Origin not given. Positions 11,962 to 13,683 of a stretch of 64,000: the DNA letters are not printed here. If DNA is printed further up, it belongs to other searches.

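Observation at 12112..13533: The locus's mycosin has all three catalytic-triad residues substituted, making it a natural pseudo-protease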

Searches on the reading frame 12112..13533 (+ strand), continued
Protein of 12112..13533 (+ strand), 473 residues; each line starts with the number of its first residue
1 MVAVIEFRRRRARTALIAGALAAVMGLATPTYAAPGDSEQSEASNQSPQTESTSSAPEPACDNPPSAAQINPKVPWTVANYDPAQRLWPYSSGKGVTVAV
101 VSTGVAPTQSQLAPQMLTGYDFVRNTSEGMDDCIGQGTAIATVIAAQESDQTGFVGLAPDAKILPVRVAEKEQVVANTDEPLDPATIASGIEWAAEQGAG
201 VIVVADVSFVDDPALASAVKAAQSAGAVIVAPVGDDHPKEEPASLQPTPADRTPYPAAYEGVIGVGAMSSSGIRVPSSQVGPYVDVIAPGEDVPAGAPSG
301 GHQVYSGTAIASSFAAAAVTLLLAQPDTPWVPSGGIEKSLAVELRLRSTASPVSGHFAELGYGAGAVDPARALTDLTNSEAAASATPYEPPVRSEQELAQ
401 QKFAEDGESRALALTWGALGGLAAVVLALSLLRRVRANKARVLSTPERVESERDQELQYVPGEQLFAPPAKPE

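Call 25: list_cluster_members(proteins=[P0001, P0002, P0003, P0005, P0006, P0007, P0008, P0010, P0011, P0013])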
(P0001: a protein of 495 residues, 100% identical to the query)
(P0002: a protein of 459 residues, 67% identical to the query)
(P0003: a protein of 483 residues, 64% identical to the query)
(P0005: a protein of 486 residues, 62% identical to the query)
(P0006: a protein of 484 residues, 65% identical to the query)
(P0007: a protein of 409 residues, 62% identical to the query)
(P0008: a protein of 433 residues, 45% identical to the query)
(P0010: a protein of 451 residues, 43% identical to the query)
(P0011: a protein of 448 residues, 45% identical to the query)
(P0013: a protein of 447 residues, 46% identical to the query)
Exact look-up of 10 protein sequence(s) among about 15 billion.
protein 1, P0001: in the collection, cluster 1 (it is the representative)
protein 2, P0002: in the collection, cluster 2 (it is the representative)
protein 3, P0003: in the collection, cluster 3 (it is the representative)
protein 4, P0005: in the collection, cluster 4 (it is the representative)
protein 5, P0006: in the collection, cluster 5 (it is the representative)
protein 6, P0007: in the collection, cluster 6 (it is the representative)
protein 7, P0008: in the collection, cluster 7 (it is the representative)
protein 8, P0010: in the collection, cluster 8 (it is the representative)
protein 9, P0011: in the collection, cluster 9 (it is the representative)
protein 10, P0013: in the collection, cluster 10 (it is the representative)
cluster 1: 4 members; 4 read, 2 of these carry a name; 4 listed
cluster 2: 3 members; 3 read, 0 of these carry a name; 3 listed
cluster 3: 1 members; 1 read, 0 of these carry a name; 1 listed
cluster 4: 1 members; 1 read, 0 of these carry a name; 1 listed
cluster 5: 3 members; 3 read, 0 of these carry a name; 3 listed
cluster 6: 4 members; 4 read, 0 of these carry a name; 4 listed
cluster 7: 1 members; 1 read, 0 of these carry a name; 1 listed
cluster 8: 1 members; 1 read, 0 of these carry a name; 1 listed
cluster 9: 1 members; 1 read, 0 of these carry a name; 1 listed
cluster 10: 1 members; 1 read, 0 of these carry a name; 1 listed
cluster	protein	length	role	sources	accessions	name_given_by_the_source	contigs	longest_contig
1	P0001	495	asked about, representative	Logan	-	-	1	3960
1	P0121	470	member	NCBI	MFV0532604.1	MAG: S8 family serine peptidase [Cumulibacter sp.]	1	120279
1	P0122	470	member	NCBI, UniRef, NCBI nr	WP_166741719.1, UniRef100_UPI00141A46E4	S8 family serine peptidase [Cumulibacter soli] | S8 family serine peptidase n=1 Tax=Cumulibacter soli TaxID=2546344 RepID=UPI00141A46E4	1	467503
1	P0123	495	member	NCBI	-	-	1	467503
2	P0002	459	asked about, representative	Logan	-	-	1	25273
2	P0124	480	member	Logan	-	-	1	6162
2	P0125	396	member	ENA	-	-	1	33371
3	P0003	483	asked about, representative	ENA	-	-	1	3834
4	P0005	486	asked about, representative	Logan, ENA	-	-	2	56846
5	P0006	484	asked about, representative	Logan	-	-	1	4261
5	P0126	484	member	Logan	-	-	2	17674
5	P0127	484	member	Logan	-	-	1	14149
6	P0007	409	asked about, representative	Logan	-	-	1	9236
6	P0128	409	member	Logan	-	-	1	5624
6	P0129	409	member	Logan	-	-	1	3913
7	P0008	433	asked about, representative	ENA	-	-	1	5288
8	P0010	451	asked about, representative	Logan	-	-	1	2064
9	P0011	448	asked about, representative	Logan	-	-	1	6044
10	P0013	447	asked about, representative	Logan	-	-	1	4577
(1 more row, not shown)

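Call 26: find_encoding_contigs(protein=P0014, flank=10000, max_places=2)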
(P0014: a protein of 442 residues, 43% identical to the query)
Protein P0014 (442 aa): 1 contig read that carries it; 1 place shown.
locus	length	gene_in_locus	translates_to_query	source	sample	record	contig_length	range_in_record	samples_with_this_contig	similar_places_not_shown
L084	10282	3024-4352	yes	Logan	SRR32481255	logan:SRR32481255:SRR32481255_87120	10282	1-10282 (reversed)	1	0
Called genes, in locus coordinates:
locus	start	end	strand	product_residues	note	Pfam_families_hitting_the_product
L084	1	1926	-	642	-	?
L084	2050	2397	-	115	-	-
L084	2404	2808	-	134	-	PF02575:YbaB_DNA_bd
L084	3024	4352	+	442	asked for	PF00082:Peptidase_S8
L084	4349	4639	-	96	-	PF06013:WXG100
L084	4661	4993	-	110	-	PF06013:WXG100, PF10824:T7SS_ESX_EspC (faint)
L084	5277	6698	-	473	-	PF05108:T7SS_ESX1_EccB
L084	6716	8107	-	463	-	PF08817:YukD, PF19053:EccD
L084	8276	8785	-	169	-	-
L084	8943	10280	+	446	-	?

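Call 27: find_encoding_contigs(protein=P0009, flank=10000, max_places=2)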
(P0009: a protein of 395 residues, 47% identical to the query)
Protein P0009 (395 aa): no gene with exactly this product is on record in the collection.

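Call 39: predict_structure(alignment_id=A1)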
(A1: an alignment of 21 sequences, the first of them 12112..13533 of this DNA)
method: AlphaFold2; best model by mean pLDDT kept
length: 473 residues; sequences in the alignment: 21
mean_pLDDT: 80.8   pTM: 0.70
mean pLDDT of the five models: 80.8, 79.8, 77.6, 77.0, 76.0
residues with pLDDT >= 90: 228; 70-90: 124; 50-70: 75; < 50: 46
segments of 3 or more residues with pLDDT < 50: 1-3, 27-53, 448-458
pLDDT, mean of each block of 10 residues (from residue 1): 50 60 52 39 41 61 82 80 90 97 93 95 89 94 94 92 97 87 94 98 96 98 97 94 89 95 95 90 94 92 95 98 85 88 92 66 86 78 52 72 70 82 90 76 50 45 60 51
secondary structure, 60 per line:
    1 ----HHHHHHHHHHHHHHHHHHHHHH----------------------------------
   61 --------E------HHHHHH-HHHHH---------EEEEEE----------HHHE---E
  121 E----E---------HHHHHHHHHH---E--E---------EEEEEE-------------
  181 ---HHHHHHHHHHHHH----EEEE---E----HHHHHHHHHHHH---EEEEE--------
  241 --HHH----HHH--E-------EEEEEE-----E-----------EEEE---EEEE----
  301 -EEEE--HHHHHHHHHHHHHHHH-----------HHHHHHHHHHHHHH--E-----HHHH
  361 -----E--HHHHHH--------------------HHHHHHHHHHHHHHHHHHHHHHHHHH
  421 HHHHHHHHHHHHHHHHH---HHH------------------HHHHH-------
elements in order: H5-26 H76-81 H83-87 E97-102 H136-145 E162-167 H184-196 E201-204 H213-224 E228-232 E263-268 E286-289 E293-296 E302-305 H308-323 H335-348 H357-360 H369-374 H395-437 H462-466

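Call 45: fold_search(model_id=the predicted structure, library=pdb)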
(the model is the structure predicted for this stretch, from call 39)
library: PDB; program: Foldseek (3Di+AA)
matches with E <= 10: 1480; with E <= 0.001: 316
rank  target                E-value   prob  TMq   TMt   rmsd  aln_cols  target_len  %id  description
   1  1thm                  4.5e-22  1.00  0.52  0.87   4.1       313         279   27  CRYSTAL STRUCTURE OF THERMITASE AT 1.4 ANGSTROMS RESOLUTION (released 1994-01-31)
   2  1bh6                  2.1e-21  1.00  0.53  0.89   3.4       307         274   30  SUBTILISIN DY IN COMPLEX WITH THE SYNTHETIC INHIBITOR N-BENZYLOXYCARBONYL-ALA-PRO-PHE-CHLOROMETHYL KETONE (released 1998-11-04)
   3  4dww                  2.1e-21  1.00  0.53  0.88   3.6       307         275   28  Crystal Structure of Nattokinase from Bacillus subtilis natto (released 2012-03-14)
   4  5arb                  2.4e-21  1.00  0.51  0.88   3.3       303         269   27  Cooperative bio-metallic selectivity in a tailored protease enables creation of a C-C cross-coupling Heckase (released 2016-09-14)
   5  1tec_E                2.9e-21  1.00  0.54  0.89   3.8       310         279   27  CRYSTALLOGRAPHIC REFINEMENT BY INCORPORATION OF MOLECULAR DYNAMICS. THE THERMOSTABLE SERINE PROTEASE THERMITASE COMPLE (released 1989-10-15)
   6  1sbi                  2.9e-21  1.00  0.53  0.90   3.0       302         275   28  SUBTILISIN BPN' 8397 (E.C. 3.4.21.14) MUTANT (M50F, N76D, G169A, Q206C, N218S) (released 1995-12-07)
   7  1mee_A                3.1e-21  1.00  0.53  0.89   3.2       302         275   27  THE COMPLEX BETWEEN THE SUBTILISIN FROM A MESOPHILIC BACTERIUM AND THE LEECH INHIBITOR EGLIN-C (released 1992-10-15)
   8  2sni_E                3.3e-21  1.00  0.53  0.90   3.1       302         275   28  STRUCTURAL COMPARISON OF TWO SERINE PROTEINASE-PROTEIN INHIBITOR COMPLEXES. EGLIN-C-SUBTILISIN CARLSBERG AND CI-2-SUBT (released 1988-09-07)
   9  1st3                  3.5e-21  1.00  0.52  0.90   3.2       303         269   28  THE CRYSTAL STRUCTURE OF THE BACILLUS LENTUS ALKALINE PROTEASE, SUBTILISIN BL, AT 1.4 ANGSTROMS RESOLUTION (released 1994-01-31)
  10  1sbh                  3.7e-21  1.00  0.53  0.90   3.0       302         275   28  SUBTILISIN BPN' 8397+1 (E.C. 3.4.21.14) MUTANT (M50F, N76D, G169A, Q206C, N218S, K256Y) (released 1995-12-07)
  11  3qtl_B                3.7e-21  1.00  0.53  0.89   3.2       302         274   29  Structural Basis for Dual-inhibition Mechanism of a Non-classical Kazal-type Serine Protease Inhibitor from Horseshoe  (released 2011-06-01)
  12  8h7o                  3.9e-21  1.00  0.53  0.88   3.0       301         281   27  Crystal structure of aqualigase (released 2023-11-01)
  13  1ubn                  4.4e-21  1.00  0.53  0.89   3.3       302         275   27  SELENOSUBTILISIN BPN (released 1999-06-08)
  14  4kb5                  5.0e-21  1.00  0.52  0.63  14.0       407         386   24  Crystal structure of MycP1 from Mycobacterium smegmatis (released 2014-02-05)
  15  6pak_A                5.7e-21  1.00  0.54  0.90   3.1       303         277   27  Insight into subtilisin E-S7 cleavage pattern based on crystal structure and hydrolysates peptide analysis (released 2019-10-23)
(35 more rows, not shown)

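Call 46: search_protein_representatives(protein=window:12112-13533:+)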
Query: 473 residues. Proteins with E-value up to 0.001 (for the whole library): 39616; up to 1e-10: 10751; up to 1e-30: 170. The best 150 are listed.
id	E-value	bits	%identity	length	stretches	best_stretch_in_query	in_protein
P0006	3.6e-171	586.4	63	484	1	1-472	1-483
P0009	5.1e-96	338.7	47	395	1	80-472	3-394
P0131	1.2e-85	304.6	46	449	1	52-471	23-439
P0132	3.6e-84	299.7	45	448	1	52-471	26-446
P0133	3.3e-80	286.6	42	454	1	59-470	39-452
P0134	3.4e-78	280.0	42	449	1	52-469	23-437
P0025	1.5e-77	277.8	44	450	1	55-469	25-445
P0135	6.2e-75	269.2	46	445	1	50-469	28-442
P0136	4.1e-70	253.3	40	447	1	56-470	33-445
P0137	4.0e-67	243.5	40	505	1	33-467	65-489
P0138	1.8e-66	241.3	38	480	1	16-469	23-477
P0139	3.5e-66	240.4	41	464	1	60-468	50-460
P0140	3.7e-65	237.0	40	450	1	56-472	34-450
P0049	4.2e-63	230.2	39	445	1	55-466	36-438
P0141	1.7e-62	228.3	42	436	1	56-457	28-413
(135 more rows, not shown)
